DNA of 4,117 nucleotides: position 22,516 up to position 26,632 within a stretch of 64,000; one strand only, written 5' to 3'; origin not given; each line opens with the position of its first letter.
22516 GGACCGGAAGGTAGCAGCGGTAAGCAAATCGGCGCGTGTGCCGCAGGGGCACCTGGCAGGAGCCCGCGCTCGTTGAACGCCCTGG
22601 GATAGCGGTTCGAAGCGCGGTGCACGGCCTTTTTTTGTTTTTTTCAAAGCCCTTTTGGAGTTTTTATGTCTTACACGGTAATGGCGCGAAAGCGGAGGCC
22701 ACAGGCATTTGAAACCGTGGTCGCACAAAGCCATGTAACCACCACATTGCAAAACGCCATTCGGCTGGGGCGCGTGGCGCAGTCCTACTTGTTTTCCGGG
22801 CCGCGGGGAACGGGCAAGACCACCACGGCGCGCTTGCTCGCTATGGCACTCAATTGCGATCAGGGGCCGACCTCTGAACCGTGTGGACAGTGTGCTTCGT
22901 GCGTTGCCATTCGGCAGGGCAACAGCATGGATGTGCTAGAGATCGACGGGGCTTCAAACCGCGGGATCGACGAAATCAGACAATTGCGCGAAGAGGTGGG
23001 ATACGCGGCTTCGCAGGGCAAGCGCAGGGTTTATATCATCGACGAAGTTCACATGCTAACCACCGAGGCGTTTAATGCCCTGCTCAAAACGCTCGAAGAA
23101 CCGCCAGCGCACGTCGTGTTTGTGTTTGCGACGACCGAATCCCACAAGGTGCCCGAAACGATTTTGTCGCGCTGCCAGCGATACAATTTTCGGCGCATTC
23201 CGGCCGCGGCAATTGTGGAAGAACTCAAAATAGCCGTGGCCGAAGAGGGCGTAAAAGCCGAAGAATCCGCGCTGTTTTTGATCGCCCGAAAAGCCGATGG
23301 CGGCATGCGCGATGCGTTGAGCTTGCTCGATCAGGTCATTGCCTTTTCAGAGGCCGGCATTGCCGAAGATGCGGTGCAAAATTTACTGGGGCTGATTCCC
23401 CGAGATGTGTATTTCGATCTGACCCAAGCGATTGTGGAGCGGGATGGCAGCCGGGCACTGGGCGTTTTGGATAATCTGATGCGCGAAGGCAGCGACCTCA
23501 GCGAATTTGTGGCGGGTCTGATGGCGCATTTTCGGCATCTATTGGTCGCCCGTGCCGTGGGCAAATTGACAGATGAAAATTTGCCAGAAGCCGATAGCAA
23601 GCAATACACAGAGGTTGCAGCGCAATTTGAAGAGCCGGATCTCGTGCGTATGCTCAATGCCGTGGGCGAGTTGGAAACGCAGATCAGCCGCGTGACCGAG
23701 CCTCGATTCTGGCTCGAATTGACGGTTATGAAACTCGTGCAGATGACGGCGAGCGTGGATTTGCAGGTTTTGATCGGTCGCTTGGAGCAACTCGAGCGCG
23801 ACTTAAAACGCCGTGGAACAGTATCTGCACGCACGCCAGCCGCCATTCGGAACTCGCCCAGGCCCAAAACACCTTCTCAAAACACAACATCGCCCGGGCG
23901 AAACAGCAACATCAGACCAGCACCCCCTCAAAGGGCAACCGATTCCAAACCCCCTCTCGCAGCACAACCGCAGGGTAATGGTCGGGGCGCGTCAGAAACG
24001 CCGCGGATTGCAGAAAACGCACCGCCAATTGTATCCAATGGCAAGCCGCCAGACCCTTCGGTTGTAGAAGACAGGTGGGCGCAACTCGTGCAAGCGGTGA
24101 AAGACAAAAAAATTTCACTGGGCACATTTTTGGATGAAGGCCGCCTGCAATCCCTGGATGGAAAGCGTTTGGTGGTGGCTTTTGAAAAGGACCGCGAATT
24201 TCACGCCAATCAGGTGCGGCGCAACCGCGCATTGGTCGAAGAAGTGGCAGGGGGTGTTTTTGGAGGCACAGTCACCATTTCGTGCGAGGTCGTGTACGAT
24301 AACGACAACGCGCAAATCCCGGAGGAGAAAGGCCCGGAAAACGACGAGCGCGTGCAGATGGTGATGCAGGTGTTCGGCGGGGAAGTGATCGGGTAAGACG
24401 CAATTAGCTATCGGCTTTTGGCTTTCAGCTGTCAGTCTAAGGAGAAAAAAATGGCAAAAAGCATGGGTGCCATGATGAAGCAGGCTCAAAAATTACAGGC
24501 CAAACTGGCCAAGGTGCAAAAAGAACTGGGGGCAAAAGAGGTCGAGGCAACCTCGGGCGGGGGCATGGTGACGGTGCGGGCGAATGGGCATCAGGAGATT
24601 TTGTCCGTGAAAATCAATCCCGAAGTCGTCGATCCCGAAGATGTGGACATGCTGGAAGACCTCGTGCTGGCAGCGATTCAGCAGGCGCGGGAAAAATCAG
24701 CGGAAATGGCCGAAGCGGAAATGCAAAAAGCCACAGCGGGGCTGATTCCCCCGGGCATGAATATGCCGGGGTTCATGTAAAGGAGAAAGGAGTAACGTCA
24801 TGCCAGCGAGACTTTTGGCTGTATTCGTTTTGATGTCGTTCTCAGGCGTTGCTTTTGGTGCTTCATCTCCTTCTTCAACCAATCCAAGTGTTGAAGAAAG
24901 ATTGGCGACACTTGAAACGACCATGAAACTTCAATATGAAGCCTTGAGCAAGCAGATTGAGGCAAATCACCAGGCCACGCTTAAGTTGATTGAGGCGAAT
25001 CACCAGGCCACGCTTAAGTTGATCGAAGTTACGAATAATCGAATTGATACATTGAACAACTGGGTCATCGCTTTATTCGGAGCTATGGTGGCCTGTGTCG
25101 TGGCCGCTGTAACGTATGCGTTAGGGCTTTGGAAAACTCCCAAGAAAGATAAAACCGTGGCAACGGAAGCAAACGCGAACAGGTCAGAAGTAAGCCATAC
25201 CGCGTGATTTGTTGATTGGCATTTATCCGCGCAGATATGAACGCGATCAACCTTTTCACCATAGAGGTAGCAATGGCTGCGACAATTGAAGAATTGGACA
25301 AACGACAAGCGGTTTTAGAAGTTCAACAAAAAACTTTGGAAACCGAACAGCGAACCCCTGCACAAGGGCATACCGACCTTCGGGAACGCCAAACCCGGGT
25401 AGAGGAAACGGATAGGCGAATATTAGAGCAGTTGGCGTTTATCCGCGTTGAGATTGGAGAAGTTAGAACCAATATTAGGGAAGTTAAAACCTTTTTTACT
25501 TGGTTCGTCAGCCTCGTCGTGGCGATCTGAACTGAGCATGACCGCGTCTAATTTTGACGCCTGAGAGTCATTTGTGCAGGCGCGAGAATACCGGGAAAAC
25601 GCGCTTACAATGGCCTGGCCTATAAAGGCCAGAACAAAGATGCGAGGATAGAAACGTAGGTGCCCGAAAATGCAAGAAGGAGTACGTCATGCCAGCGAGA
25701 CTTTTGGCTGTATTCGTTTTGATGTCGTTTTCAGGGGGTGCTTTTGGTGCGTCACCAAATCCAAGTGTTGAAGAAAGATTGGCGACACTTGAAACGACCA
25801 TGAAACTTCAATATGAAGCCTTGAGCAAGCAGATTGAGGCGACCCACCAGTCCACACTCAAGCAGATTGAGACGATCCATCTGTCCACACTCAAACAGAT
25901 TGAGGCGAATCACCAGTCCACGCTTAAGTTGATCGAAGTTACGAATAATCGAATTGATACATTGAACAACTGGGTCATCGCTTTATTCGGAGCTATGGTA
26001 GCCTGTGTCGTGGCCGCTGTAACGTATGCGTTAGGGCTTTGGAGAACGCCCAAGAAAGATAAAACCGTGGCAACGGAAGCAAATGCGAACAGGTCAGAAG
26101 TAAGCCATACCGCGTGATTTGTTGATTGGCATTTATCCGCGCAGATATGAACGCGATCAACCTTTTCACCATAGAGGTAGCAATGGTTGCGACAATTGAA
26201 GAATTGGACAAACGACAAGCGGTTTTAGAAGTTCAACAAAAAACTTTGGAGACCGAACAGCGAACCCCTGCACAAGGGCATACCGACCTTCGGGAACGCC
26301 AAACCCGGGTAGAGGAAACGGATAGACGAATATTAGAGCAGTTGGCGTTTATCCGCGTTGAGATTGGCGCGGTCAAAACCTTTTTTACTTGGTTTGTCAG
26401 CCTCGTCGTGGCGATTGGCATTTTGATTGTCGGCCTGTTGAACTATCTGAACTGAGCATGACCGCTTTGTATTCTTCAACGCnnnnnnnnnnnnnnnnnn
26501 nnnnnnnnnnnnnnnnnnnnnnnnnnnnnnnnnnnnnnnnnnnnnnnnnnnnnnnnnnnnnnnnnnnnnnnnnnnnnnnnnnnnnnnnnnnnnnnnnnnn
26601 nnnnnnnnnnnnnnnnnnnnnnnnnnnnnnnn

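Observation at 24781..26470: Conserved dnaX-ybaB-recR operon interrupted by a tandemly duplicated two-gene cassette with variable hendecad repeats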

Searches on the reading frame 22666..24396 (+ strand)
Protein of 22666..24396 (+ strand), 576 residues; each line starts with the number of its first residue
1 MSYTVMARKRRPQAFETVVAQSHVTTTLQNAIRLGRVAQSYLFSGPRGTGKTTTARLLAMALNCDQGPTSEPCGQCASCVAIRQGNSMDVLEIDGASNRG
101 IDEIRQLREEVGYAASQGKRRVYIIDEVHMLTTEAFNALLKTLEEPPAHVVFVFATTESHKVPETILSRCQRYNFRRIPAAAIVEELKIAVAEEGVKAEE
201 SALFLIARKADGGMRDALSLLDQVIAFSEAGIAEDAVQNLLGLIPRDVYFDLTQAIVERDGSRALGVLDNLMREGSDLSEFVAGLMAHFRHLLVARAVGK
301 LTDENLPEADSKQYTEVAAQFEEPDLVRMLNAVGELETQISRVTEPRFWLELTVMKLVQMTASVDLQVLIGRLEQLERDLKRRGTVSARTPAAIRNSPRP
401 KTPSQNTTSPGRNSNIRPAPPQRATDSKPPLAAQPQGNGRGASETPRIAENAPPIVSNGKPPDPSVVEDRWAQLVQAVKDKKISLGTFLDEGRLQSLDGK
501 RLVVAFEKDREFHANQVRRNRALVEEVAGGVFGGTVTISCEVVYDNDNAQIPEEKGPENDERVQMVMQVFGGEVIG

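Call 9: search_protein_families(library=pfam, proteins=[window:22666-24396:+], max_evalue=1)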
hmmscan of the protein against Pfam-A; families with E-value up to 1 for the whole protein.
window:22666-24396:+ (576 aa): 28 families (the best 25 are shown)
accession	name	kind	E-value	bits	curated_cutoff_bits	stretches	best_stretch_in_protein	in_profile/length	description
PF13177.12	DNA_pol3_delta2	-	2e-46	158.3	27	1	21-177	2-159/161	DNA polymerase III, delta subunit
PF20964.2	DnaX_C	-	6.7e-16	58.7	26.2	1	459-540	4-85/113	DNA polymerase III subunit tau, C-terminal domain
PF12169.13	DNA_pol3_gamma3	-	9.2e-16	58.3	24.4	1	233-362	2-132/143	DNA polymerase III subunits gamma and tau domain III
PF22608.2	DNAX_ATPase_lid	-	1.1e-15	57.5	27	1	183-229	2-48/49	DNA polymerase III clamp loader subunit, ATPase lid domain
PF00004.35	AAA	-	7e-13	49.6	21.2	1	42-173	2-126/131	ATPase family associated with various cellular activities (AAA)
PF13401.12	AAA_22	-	2.1e-09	38.2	27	1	38-156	5-122/130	AAA domain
PF13604.12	AAA_30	-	1.7e-07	31.6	27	1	41-153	21-122/191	AAA domain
PF07728.20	AAA_5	-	1.9e-06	28.4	22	1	42-147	3-94/139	AAA domain (dynein-related subfamily)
PF05496.18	RuvB_N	-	1.9e-06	28.2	27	1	11-113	2-105/159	Holliday junction DNA helicase RuvB P-loop domain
PF21694.2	DNA_pol3_delta_C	-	2.1e-05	25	27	1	249-356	4-120/121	DNA polymerase III delta subunit, C-terminal domain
PF13191.12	AAA_16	-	2.6e-05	25.2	32.6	1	28-153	12-167/167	AAA ATPase domain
PF06068.19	TIP49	-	5.1e-05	23.1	23.8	1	122-156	277-310/347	TIP49 P-loop domain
PF13245.12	AAA_19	-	0.00021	21.9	25.1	1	35-153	8-123/134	AAA domain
PF13173.12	AAA_14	-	0.0006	20.3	27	1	41-153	5-94/129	AAA domain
PF04851.21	ResIII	-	0.0014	19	22.5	0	112-145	118-152/164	Type III restriction enzyme, res subunit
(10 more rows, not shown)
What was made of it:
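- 22666..24396 (+): dnaX (DNA polymerase III tau/gamma), first gene of the host operon. Pfam DNA_pol3_delta2 at 2e-46, plus DnaX_C and gamma3 (call 9)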

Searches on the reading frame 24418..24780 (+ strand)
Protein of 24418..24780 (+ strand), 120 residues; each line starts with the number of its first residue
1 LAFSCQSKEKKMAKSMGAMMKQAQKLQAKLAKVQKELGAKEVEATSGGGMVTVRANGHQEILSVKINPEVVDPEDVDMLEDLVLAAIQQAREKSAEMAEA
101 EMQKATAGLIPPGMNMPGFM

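Call 9: search_protein_families(library=pfam, proteins=[window:24418-24780:+], max_evalue=1)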
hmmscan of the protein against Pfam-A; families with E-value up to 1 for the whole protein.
window:24418-24780:+ (120 aa): 5 families
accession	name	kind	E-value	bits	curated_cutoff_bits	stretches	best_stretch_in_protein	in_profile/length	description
PF02575.21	YbaB_DNA_bd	-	3.3e-34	117.4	25.5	1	20-109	1-90/91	YbaB/EbfC DNA-binding family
PF25803.1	Spectrin_SYNE1_2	-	0.017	15.9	27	0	15-38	1-24/113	Nesprin-1, spectrin repeats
PF13600.11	DUF4140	-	0.031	15.1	27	0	51-105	39-89/98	N-terminal domain of unknown function (DUF4140)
PF15397.11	DUF4618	-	0.063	13.1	34.9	1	6-37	73-104/258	Domain of unknown function (DUF4618)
PF10199.14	Adaptin_binding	-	0.88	10.8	32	0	12-105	29-91/98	Alpha and gamma adaptin binding protein p34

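Call 10: search_protein_families(library=ncbifam, proteins=[window:24418-24780:+], max_evalue=1)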
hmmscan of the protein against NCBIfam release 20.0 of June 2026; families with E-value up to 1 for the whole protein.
window:24418-24780:+ (120 aa): 3 families
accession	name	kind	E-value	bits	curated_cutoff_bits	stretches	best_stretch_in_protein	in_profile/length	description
TIGR00103.1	DNA_YbaB_EbfC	equivalog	1.2e-25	89.6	49.45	1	15-113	7-103/104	YbaB/EbfC family nucleoid-associated protein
NF011218.0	PRK14625.1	equivalog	4.5e-19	68.8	151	1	14-118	2-103/109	hypothetical protein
NF040560.1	CAS_Csx15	equivalog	0.097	12.9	35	1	68-116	26-73/125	CRISPR-associated protein Csx15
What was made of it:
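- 24418..24780 (+): ybaB/ebfC nucleoid-associated protein (likely ATG at 24451). PF02575 at 3e-34 and TIGR00103 at 89.6 bits (calls 9, 10).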

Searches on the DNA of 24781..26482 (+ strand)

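Call 77: search_dna_similar(query=window:24781-26482:+, collection=plasmids, mode=distant, max_evalue=0.001, max_rows=10)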
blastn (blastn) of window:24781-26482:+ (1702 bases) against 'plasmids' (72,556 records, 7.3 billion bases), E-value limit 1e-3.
No match.

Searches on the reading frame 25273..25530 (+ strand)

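Call 9: search_protein_families(library=pfam, proteins=[window:25273-25530:+], max_evalue=1)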
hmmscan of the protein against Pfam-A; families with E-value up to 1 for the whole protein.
window:25273-25530:+ (85 aa): 4 families
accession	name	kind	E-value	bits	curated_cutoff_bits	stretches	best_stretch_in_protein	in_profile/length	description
PF21007.2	FBF1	-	0.011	14.8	45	1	13-68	211-266/524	Fas-binding factor 1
PF15934.10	Yuri_gagarin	-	0.05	13.9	28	1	5-73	157-225/234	Yuri gagarin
PF16326.10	ABC_tran_CTD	-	0.28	11.9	32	1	5-52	10-59/69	ABC transporter C-terminal domain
PF02029.20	Caldesmon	-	0.87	8.7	50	1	4-69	282-341/498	Caldesmon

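Call 10: search_protein_families(library=ncbifam, proteins=[window:25273-25530:+], max_evalue=1)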
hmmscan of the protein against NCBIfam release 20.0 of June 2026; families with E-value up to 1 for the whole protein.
window:25273-25530:+ (85 aa): 4 families
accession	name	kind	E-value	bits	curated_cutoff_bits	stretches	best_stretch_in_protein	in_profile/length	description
NF005283.0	PRK06800.1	equivalog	0.011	15.5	192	1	4-82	39-117/228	flagellar assembly protein H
TIGR04523.1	Mplasa_alph_rch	subfamily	0.013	13.5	270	1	3-73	596-666/745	helix-rich protein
TIGR02169.1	SMC_prok_A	equivalog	0.031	11.9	729.4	1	3-73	372-442/1165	chromosome segregation protein SMC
NF047368.1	collar_FlbB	equivalog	0.21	11.3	110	1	4-53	65-114/193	periplasmic-type flagellar collar protein FlbB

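Call 11: search_protein_families(library=phrogs, proteins=[window:25273-25530:+], max_evalue=1)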
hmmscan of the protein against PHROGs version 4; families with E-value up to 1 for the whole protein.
window:25273-25530:+ (85 aa): 4 families
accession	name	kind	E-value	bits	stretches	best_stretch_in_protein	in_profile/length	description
phrog_1193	-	other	9.4e-05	23.3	1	32-83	7-59/76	hemolysin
phrog_36579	-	unknown function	0.19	12.7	1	2-57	19-72/154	-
phrog_1863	-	unknown function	0.23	12.4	0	17-46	44-80/97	-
phrog_28905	-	unknown function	0.98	10.7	0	1-68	1-64/124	-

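Call 88: search_protein_families(library=padloc, proteins=[window:25273-25530:+], max_evalue=0.01)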
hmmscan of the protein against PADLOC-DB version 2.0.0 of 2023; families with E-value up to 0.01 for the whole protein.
window:25273-25530:+ (85 aa): 0 families
